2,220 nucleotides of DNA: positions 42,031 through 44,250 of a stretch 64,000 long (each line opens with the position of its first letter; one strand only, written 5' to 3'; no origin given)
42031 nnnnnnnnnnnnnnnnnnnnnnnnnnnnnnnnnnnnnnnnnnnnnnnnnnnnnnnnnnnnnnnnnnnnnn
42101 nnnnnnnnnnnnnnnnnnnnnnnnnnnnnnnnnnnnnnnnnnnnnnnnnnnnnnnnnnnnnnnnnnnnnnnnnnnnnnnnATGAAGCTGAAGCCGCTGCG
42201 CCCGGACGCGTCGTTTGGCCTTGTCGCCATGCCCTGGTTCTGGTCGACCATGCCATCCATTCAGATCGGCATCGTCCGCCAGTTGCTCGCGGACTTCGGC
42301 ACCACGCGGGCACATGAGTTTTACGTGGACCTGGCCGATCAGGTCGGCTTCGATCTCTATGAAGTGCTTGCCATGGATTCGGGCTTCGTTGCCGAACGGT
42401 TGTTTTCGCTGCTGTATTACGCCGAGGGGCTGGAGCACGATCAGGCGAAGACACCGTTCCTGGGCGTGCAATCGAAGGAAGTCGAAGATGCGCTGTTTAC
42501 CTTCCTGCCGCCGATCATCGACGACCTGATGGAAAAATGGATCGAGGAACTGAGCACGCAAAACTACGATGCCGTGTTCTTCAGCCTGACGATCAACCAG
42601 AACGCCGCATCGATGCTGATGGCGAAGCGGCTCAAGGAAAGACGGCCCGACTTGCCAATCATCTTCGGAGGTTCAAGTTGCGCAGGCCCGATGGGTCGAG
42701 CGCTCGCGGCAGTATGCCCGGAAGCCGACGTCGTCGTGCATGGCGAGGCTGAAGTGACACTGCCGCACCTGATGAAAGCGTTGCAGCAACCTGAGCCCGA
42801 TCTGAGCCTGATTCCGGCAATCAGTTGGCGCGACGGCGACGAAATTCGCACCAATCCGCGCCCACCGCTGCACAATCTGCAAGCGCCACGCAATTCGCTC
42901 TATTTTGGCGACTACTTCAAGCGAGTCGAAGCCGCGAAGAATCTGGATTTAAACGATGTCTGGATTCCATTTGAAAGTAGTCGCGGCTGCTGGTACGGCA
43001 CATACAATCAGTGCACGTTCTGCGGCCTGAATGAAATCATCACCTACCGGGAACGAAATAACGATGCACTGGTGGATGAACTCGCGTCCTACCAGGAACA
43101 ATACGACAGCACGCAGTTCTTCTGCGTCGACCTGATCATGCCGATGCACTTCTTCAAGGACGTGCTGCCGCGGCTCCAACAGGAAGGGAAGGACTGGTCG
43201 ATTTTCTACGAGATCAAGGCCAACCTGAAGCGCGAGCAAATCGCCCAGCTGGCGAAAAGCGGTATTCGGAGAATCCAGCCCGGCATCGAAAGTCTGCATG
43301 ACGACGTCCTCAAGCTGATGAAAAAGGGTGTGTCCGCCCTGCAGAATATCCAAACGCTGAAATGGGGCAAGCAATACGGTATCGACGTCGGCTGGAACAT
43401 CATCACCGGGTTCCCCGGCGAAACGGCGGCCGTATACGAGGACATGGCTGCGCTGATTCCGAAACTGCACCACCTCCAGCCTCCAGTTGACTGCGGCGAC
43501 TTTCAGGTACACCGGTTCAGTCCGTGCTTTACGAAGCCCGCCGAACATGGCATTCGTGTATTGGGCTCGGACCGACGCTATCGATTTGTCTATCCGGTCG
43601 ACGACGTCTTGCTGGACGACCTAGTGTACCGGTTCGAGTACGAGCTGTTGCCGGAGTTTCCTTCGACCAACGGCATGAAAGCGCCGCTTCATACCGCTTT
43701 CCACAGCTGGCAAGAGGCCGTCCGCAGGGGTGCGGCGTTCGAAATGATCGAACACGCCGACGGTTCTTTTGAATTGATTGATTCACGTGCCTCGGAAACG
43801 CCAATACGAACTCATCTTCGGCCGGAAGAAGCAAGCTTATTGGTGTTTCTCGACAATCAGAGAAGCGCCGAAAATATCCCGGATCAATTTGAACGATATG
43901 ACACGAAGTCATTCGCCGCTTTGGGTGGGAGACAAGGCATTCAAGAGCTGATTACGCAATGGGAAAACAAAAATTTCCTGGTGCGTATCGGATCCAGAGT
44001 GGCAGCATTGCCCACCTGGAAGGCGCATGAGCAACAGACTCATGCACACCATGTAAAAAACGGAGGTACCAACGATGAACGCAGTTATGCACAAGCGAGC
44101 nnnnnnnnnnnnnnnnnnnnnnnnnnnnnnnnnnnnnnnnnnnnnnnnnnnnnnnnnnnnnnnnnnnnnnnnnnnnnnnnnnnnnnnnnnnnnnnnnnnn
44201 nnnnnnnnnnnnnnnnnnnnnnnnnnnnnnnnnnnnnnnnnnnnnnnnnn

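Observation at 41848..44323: Orphan minimal RiPP-like cassette: acidic 86-aa protein, B12/radical-SAM maturase with an RRE-like tail, and a 65-aa candidate precursor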

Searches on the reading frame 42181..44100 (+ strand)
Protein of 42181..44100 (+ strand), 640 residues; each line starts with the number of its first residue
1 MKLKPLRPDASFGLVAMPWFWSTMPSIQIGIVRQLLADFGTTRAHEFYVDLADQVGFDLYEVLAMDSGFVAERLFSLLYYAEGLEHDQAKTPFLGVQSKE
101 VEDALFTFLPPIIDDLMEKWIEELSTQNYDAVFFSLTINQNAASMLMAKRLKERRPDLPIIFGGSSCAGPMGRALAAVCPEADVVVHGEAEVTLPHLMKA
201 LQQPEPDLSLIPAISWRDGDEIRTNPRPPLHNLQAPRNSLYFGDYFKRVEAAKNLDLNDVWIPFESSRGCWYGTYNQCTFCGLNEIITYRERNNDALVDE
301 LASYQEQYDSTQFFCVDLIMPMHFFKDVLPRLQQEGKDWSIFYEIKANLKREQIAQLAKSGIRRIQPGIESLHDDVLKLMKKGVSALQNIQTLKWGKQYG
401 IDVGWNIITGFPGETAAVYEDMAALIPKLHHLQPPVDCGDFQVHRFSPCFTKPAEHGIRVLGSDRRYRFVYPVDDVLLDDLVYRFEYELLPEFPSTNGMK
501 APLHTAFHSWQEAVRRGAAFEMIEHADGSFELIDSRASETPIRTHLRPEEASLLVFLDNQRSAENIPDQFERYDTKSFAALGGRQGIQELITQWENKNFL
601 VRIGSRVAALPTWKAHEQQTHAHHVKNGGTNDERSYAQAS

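Call 4: search_protein_families(library=ncbifam, proteins=[window:42181-44100:+], max_evalue=0.1)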
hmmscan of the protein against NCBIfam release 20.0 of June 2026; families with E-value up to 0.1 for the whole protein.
window:42181-44100:+ (640 aa): 27 families (the best 25 are shown)
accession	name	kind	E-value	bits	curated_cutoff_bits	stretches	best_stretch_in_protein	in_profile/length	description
TIGR03975.1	rSAM_ocin_1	subfamily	3.9e-150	501.2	281.85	1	14-611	3-605/606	RiPP maturation radical SAM C-methyltransferase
NF050148.1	rSAM_ApyD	equivalog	6e-24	84.4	750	1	115-428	61-365/645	RiPP biosynthesis radical SAM protein ApyD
TIGR03471.1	HpnJ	equivalog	1.4e-18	67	577.6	1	127-417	67-353/472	hopanoid biosynthesis associated radical SAM protein HpnJ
TIGR04479.1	bcpD_PhpK_rSAM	subfamily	2.3e-16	59.3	600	1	119-426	101-406/504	PhpK family radical SAM P-methyltransferase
TIGR04014.1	B12_SAM_MJ_0865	equivalog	2.5e-16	59.5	360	1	155-428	66-335/434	methyl-coenzyme M reductase glutamine C-methyltransferase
TIGR04367.1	HpnR_B12_rSAM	equivalog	2.4e-15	56.1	650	1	119-409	51-333/490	hopanoid C-3 methylase HpnR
TIGR02026.1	BchE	equivalog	5.2e-15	55.3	481.35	1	108-472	42-404/497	magnesium-protoporphyrin IX monomethyl ester anaerobic oxidative cyclase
NF038361.1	rSAM_Sden_1168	equivalog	3.9e-14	52.1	575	1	118-427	130-449/560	Sden_1168 family B12-binding radical SAM P-methyltransferase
TIGR04385.1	B12_rSAM_cofa1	equivalog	2.7e-13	49.9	450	1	148-432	90-367/438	B12 lower ligand biosynthesis radical SAM protein BzaD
NF033712.0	B12_rSAM_KedN5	subfamily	1.1e-12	47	700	1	126-417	60-358/624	KedN5 family methylcobalamin-dependent radical SAM C-methyltransferase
TIGR04072.2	rSAM_ladder_B12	equivalog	3.4e-12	45.7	360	1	147-426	89-346/443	lipid biosynthesis B12-binding/radical SAM protein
TIGR04013.1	B12_SAM_MJ_1487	hypoth_equivalog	5.7e-12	45.2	251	2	118-306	32-194/382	TIGR04013 family B12-binding domain/radical SAM domain-containing protein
TIGR04295.1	B12_rSAM_oligo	hypoth_equivalog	3e-08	32.8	400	1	181-382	123-314/422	TIGR04295 family B12-binding domain-containing radical SAM protein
TIGR04190.1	B12_SAM_Ta0216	equivalog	6.8e-08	31.5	500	1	144-401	96-365/554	TIGR04190 family B12-binding domain/radical SAM domain protein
TIGR00538.1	hemN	equivalog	0.00025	20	324.95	1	276-422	61-223/454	oxygen-independent coproporphyrinogen III oxidase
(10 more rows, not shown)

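Call 5: search_protein_families(library=pfam, proteins=[window:42181-44100:+], max_evalue=0.1)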
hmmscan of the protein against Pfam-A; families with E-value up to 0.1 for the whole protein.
window:42181-44100:+ (640 aa): 4 families
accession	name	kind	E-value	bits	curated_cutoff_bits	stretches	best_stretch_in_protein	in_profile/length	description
PF04055.27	Radical_SAM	-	1.6e-16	61.3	29.5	1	266-425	3-165/166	Radical SAM superfamily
PF02310.24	B12-binding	-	1.2e-07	32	32.1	1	115-197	40-120/121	B12 binding domain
PF19864.5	Radical_SAM_N2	-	0.00044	20.2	29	1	148-203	76-127/151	Radical SAM proteins, N-terminal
PF00465.25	Fe-ADH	-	0.081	13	31.3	0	299-359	12-74/168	Iron-containing alcohol dehydrogenase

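Call 6: find_related_loci(query=window:42181-44100:+, collection=genome_contigs, flank=6000)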
Query window:42181-44100:+ (640 aa) in genome_contigs; peptide patterns used: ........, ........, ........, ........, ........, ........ (x = any residue, [..] = any of these).
18 stretches matched a pattern; 2 encode a relative of the query (tblastn E <= 1e-3); 2 distinct loci.
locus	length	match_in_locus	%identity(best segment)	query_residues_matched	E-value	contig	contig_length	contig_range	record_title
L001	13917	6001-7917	83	1-639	0e+0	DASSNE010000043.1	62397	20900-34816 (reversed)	MAG TPA_asm: Gammaproteobacteria bacterium isolate SMAG_U1217 k141_1465352, whole genome shotgun sequence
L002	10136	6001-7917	70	1-640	0e+0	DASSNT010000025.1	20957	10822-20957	MAG TPA_asm: Gammaproteobacteria bacterium isolate SMAG_U1233 k141_1269835, whole genome shotgun sequence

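Call 10: find_homologous_proteins(query=window:42181-44100:+, max_evalue=1e-10)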
Query window:42181-44100:+ (640 aa): 3498 proteins with E <= 1e-10 among 8000 candidates; the best 120 are listed.
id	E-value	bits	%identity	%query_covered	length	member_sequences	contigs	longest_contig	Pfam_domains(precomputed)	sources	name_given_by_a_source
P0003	0.0e+0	1501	100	100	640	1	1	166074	PF04055.28,PF02310.25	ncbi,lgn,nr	ncbi:MAG TPA: RiPP maturation radical SAM C-methyltransferase [Gammaproteobacteria bacterium]|nr:RiP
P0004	0.0e+0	1252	83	100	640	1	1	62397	PF04055.28,PF02310.25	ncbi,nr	ncbi:MAG TPA: RiPP maturation radical SAM C-methyltransferase [Gammaproteobacteria bacterium]|nr:RiP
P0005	0.0e+0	1066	70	100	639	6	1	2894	PF04055.28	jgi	jgi:ribosomal peptide maturation radical SAM protein 1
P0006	1.2e-194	667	49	98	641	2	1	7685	PF04055.28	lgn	-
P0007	2.9e-193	662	51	94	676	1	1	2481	PF04055.28,PF02310.25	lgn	-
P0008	1.2e-191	657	49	95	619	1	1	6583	PF04055.28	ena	-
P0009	3.1e-190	652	48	98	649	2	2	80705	PF04055.28,PF02310.25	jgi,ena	-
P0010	1.7e-189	650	49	96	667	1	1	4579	PF04055.28,PF02310.25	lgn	-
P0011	3.6e-185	635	47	98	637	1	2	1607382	PF04055.28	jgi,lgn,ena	-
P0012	8.0e-185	634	48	95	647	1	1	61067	PF04055.28,PF02310.25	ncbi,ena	-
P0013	1.4e-184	633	48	97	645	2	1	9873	PF04055.28,PF02310.25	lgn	-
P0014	2.2e-183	629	47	98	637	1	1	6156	PF04055.28,PF02310.25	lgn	-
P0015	1.2e-182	627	47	97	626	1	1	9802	PF04055.28,PF02310.25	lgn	-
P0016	3.4e-182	626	47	95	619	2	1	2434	PF04055.28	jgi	jgi:ribosomal peptide maturation radical SAM protein 1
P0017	1.8e-181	623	47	94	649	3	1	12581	PF04055.28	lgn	-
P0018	6.5e-179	615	48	94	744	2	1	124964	PF04055.28,PF02310.25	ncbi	-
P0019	1.6e-178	613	48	95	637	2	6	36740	PF04055.28,PF02310.25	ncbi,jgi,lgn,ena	-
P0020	2.1e-177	610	45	98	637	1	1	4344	PF04055.28,PF02310.25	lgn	-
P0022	4.2e-173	595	47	94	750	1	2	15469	PF04055.28,PF02310.25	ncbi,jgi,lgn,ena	-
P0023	5.7e-171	588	46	94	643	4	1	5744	PF04055.28,PF02310.25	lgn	-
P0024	1.1e-170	588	46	92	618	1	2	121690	PF04055.28,PF02310.25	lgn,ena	-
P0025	1.4e-169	584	46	94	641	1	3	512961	PF04055.28,PF02310.25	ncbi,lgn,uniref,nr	ncbi:MAG: RiPP maturation radical SAM C-methyltransferase [Sphingomonas sp.]|uniref:RiPP maturation 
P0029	5.2e-165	569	45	95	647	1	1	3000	PF04055.28,PF02310.25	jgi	jgi:ribosomal peptide maturation radical SAM protein 1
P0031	3.5e-164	566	44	95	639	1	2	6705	PF04055.28,PF02310.25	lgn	-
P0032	4.9e-164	566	44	95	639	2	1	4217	PF04055.28,PF02310.25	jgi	jgi:ribosomal peptide maturation radical SAM protein 1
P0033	5.4e-164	565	45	94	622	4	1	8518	PF04055.28,PF02310.25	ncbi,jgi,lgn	jgi:ribosomal peptide maturation radical SAM protein 1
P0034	3.7e-163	563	44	94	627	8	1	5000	PF04055.28,PF02310.25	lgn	-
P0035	4.5e-163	562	44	94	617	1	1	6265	PF04055.28,PF02310.25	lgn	-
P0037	3.4e-162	559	44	95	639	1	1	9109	PF04055.28,PF02310.25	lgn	-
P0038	5.3e-162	559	44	95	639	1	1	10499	PF04055.28,PF02310.25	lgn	-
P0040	6.5e-162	558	44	95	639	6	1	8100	PF04055.28,PF02310.25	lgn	-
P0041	8.2e-162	558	45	91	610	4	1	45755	PF04055.28,PF02310.25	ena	-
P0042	1.0e-161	558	44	95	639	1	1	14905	PF04055.28,PF02310.25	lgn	-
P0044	1.4e-160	554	44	95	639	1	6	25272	PF04055.28,PF02310.25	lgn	-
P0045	5.0e-160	552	44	95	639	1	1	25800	PF04055.28,PF02310.25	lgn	-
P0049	3.1e-158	546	43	94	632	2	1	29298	PF04055.28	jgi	-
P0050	8.6e-158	545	43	94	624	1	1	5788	PF04055.28,PF02310.25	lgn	-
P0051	1.5e-153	531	45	92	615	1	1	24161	PF04055.28,PF02310.25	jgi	jgi:ribosomal peptide maturation radical SAM protein 1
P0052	1.6e-152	528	43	95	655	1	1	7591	PF04055.28,PF02310.25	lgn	-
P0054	2.1e-147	511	43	96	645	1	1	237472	PF04055.28,PF02310.25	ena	-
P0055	1.1e-146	508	40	97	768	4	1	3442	PF04055.28,PF02310.25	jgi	-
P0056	1.2e-144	501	40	94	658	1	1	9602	PF04055.28,PF02310.25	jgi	jgi:ribosomal peptide maturation radical SAM protein 1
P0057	1.5e-143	498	41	94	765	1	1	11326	PF04055.28,PF02310.25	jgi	jgi:ribosomal peptide maturation radical SAM protein 1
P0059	8.5e-142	492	42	98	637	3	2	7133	PF04055.28,PF02310.25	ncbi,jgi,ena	-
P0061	4.2e-141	490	42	93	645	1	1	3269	PF04055.28,PF02310.25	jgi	jgi:ribosomal peptide maturation radical SAM protein 1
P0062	1.1e-140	488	41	94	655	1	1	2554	PF04055.28,PF02310.25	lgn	-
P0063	1.6e-140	488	41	94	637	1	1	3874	PF04055.28,PF02310.25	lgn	-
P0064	1.9e-140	488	41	96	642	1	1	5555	PF04055.28,PF02310.25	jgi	jgi:ribosomal peptide maturation radical SAM protein 1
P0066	3.4e-139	483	40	94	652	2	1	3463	PF04055.28,PF02310.25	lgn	-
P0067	3.8e-139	483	40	96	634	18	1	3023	PF04055.28,PF02310.25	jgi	jgi:ribosomal peptide maturation radical SAM protein 1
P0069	1.1e-138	482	42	93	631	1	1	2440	PF04055.28,PF02310.25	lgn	-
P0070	4.1e-138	480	40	95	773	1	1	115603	PF04055.28,PF02310.25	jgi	jgi:ribosomal peptide maturation radical SAM protein 1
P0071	5.7e-138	479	41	96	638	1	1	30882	PF04055.28,PF02310.25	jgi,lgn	-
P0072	1.2e-137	478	41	94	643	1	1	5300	PF04055.28,PF02310.25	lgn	-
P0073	2.2e-137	477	41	92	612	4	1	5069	PF04055.28,PF02310.25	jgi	jgi:ribosomal peptide maturation radical SAM protein 1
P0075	9.9e-137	475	40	96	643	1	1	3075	PF04055.28,PF02310.25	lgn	-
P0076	1.6e-136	475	39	94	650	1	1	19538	PF04055.28,PF02310.25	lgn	-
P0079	6.3e-136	473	40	94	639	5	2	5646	PF04055.28,PF02310.25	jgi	jgi:ribosomal peptide maturation radical SAM protein 1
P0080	8.1e-136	472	40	94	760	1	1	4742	PF04055.28,PF02310.25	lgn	-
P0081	2.0e-135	471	40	94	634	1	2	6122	PF04055.28,PF02310.25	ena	-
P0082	1.0e-134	469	42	89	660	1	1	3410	PF04055.28,PF02310.25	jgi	jgi:ribosomal peptide maturation radical SAM protein 1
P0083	1.1e-134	469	40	96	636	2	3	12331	PF04055.28,PF02310.25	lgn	-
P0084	1.2e-134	468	40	94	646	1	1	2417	PF04055.28,PF02310.25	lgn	-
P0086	1.8e-134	468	39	95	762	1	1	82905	PF04055.28,PF02310.25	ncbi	ncbi:MAG TPA: RiPP maturation radical SAM C-methyltransferase [Longimicrobium sp.]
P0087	2.8e-134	467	41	94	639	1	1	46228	PF04055.28,PF02310.25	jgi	jgi:ribosomal peptide maturation radical SAM protein 1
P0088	4.2e-134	467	40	95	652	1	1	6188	PF04055.28,PF02310.25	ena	-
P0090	5.5e-134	466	40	94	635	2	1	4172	PF04055.28,PF02310.25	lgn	-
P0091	7.8e-134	466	39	95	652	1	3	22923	PF04055.28,PF02310.25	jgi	jgi:ribosomal peptide maturation radical SAM protein 1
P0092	1.0e-133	465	38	95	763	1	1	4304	PF04055.28,PF02310.25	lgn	-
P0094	1.9e-133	464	39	94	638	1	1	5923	PF04055.28,PF02310.25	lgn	-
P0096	3.6e-133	464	41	94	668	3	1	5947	PF04055.28,PF02310.25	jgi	jgi:ribosomal peptide maturation radical SAM protein 1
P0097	5.8e-133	463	40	97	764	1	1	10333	PF04055.28,PF02310.25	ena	-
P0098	7.0e-133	463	39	94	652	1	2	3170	PF04055.28,PF02310.25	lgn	-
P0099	1.0e-132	462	39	94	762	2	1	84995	PF04055.28,PF02310.25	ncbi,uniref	ncbi:RiPP maturation radical SAM C-methyltransferase [Streptomyces gardneri]|uniref:RiPP maturation 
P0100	1.3e-132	462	38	96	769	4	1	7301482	PF04055.28,PF02310.25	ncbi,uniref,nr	ncbi:RiPP maturation radical SAM C-methyltransferase [Streptomyces sp. RerS4]|uniref:RiPP maturation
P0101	1.3e-132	462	39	93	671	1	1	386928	PF04055.28,PF02310.25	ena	-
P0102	1.3e-132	462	39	92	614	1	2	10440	PF04055.28,PF02310.25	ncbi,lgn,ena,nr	ncbi:MAG: RiPP maturation radical SAM C-methyltransferase [Chloroflexi bacterium]|nr:RiPP maturation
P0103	2.3e-132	461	39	94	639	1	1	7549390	PF04055.28,PF02310.25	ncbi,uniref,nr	ncbi:RiPP maturation radical SAM C-methyltransferase [Streptomyces sp. XD-27]|uniref:RiPP maturation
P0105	6.3e-131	456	43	84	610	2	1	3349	PF04055.28,PF02310.25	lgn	-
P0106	7.9e-131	456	41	93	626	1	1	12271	PF04055.28,PF02310.25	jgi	jgi:ribosomal peptide maturation radical SAM protein 1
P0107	9.7e-131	456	39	93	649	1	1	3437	PF04055.28,PF02310.25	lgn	-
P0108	1.0e-130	455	38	93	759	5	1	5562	PF04055.28,PF02310.25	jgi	jgi:ribosomal peptide maturation radical SAM protein 1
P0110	9.1e-130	452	38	97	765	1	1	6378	PF04055.28,PF02310.25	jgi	jgi:ribosomal peptide maturation radical SAM protein 1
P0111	1.6e-129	452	43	81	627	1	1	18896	PF04055.28,PF02310.25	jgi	jgi:ribosomal peptide maturation radical SAM protein 1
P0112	1.6e-129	452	40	92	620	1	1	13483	PF04055.28,PF02310.25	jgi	jgi:ribosomal peptide maturation radical SAM protein 1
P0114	6.2e-129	450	38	99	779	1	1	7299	PF04055.28,PF02310.25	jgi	jgi:ribosomal peptide maturation radical SAM protein 1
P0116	1.2e-128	449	39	98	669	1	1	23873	PF04055.28,PF02310.25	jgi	jgi:ribosomal peptide maturation radical SAM protein 1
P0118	2.9e-127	444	38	96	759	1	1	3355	PF04055.28,PF02310.25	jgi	jgi:ribosomal peptide maturation radical SAM protein 1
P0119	3.3e-127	444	38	95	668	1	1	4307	PF04055.28,PF02310.25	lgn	-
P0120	5.0e-127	443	39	95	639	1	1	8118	PF04055.28,PF02310.25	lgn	-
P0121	7.7e-127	443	39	93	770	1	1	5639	PF04055.28,PF02310.25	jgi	-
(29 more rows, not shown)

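Call 12: find_encoding_contigs(protein=P0009, flank=5000, max_places=1)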
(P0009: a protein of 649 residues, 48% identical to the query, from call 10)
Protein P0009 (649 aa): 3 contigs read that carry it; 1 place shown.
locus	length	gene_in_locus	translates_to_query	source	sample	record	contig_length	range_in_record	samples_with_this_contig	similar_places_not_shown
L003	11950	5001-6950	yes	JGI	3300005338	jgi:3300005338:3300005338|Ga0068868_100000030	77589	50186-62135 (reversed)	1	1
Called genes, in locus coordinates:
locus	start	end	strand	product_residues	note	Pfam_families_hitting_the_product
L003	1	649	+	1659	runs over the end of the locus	PF00353:HemolysinCabind, PF17803:Cadherin_4, PF17892:Cadherin_5, PF17963:Big_9, PF17803:Cadherin_4, PF17892:Cadherin_5, PF17963:Big_9, PF17803:Cadherin_4, +8 more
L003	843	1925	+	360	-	PF06580:His_kinase, PF02518:HATPase_c (weak)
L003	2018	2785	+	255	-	PF00072:Response_reg, PF04397:LytTR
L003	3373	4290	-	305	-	PF04960:Glutaminase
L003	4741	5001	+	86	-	-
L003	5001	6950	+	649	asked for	PF02310:B12-binding (weak), PF04055:Radical_SAM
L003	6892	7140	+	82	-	-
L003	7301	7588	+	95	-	-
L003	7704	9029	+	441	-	PF25816:RamC_N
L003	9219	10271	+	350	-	PF02541:Ppx-GppA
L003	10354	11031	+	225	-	PF01728:FtsJ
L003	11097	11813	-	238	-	PF18312:ScsC_N, PF13462:Thioredoxin_4, PF13098:Thioredoxin_2 (faint), PF01323:DSBA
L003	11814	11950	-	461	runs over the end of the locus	PF13181:TPR_8 (faint), PF13428:TPR_14 (faint), PF01435:Peptidase_M48, PF07719:TPR_2 (faint), PF13414:TPR_11 (faint), PF13432:TPR_16, PF23914:TPR_CcmH_CycH (weak), PF14559:TPR_19 (weak), +1 more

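Call 13: find_encoding_contigs(protein=P0011, flank=5000, max_places=1)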
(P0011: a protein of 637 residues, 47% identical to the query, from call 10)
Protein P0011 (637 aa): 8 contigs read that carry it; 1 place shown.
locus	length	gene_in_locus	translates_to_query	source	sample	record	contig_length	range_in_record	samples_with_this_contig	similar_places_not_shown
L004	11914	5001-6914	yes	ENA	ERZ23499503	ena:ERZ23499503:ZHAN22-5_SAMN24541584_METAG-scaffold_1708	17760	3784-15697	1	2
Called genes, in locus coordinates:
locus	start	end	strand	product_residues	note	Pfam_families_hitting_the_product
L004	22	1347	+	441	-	PF01053:Cys_Met_Meta_PP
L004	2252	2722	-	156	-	PF01272:GreA_GreB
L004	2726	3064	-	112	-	-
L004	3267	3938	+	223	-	PF13640:2OG-FeII_Oxy_3 (weak), PF13661:2OG-FeII_Oxy_4 (faint)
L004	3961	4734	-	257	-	-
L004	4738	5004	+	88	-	-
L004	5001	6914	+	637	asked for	PF04055:Radical_SAM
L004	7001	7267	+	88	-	-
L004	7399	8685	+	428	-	PF25816:RamC_N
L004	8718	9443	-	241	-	PF12710:HAD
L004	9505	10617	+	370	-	PF02405:MlaE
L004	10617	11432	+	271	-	PF00005:ABC_tran, PF13304:AAA_21 (weak)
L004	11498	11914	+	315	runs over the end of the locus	PF02470:MlaD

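Call 14: find_encoding_contigs(protein=P0012, flank=5000, max_places=1)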
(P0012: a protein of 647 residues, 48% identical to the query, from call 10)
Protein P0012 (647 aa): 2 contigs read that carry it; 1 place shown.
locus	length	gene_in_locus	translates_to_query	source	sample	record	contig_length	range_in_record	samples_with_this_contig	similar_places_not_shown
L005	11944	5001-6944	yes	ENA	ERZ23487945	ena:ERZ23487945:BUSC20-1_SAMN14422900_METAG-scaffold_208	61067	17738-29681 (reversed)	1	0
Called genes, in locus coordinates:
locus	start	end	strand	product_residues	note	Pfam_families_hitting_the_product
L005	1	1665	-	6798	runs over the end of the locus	-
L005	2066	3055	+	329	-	PF00480:ROK (faint), PF02685:Glucokinase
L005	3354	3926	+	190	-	-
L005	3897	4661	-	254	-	-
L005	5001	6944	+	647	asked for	PF02310:B12-binding (weak), PF04055:Radical_SAM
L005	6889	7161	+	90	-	-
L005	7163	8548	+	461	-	PF25816:RamC_N, PF00069:Pkinase (weak)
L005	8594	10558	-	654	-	PF16177:ACAS_N, PF00501:AMP-binding, PF13193:AMP-binding_C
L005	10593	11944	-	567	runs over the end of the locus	PF00474:SSF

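Call 15: find_encoding_contigs(protein=P0025, flank=5000, max_places=1)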
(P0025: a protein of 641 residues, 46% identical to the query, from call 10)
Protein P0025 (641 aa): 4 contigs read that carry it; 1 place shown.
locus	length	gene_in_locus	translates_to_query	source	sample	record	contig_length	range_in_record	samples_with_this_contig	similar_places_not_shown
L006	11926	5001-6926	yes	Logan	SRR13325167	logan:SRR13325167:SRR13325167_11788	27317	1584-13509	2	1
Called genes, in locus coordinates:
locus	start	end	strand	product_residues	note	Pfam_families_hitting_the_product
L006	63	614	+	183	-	-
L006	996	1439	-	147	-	PF05443:ROS_MUCR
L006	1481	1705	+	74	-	-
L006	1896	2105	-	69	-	-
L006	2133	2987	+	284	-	-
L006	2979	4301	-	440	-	PF25816:RamC_N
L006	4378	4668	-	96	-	-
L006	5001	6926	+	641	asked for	PF02310:B12-binding (faint), PF04055:Radical_SAM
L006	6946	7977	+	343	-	-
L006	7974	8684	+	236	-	PF00005:ABC_tran, PF13304:AAA_21 (faint)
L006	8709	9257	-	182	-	-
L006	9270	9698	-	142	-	-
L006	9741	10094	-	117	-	-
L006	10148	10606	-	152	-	PF04545:Sigma70_r4 (weak), PF08281:Sigma70_r4_2, PF00196:GerE, PF04967:HTH_10 (faint)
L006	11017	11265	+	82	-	-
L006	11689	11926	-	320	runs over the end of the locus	-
